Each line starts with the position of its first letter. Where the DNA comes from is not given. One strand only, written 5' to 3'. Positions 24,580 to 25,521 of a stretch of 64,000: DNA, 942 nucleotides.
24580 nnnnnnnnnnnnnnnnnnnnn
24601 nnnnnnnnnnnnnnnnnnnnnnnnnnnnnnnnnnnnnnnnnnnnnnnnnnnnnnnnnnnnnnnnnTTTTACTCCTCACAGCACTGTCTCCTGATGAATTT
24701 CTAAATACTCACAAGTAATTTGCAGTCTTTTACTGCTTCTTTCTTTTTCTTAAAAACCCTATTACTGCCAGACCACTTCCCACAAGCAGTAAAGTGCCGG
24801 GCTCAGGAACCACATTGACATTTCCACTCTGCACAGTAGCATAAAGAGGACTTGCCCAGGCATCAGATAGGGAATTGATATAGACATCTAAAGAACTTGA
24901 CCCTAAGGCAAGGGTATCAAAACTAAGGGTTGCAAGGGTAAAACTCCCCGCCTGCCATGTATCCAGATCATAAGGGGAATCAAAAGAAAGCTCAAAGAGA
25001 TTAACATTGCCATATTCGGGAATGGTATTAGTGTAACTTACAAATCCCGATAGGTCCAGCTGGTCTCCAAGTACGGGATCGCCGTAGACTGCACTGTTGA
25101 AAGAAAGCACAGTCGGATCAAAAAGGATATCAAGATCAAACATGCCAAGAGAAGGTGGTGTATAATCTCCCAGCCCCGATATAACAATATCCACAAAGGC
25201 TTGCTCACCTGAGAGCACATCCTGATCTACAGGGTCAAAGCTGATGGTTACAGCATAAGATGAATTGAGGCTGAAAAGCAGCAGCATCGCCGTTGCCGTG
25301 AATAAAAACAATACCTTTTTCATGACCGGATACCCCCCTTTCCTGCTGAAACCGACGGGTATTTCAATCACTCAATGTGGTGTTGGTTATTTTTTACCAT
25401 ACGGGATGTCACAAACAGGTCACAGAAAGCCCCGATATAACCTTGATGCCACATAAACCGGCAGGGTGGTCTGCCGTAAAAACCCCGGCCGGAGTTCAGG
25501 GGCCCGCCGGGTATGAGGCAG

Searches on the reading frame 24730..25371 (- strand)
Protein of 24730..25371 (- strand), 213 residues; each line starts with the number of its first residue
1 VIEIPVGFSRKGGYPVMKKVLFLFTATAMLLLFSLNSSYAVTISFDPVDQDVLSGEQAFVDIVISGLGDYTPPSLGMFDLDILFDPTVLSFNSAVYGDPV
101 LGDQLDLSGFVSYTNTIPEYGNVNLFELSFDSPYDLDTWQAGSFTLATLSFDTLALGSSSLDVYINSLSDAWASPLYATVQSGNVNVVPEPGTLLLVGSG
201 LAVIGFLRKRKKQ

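Call 79: search_protein_families(library=pfam, proteins=[window:24730-25371:-], max_evalue=0.01)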
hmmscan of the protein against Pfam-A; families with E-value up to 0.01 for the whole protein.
window:24730-25371:- (213 aa): 1 family
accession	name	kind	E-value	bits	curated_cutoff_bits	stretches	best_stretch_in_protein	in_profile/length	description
PF07589.16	PEP-CTERM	-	3.5e-06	27.3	20.7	1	188-209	2-24/24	PEP-CTERM motif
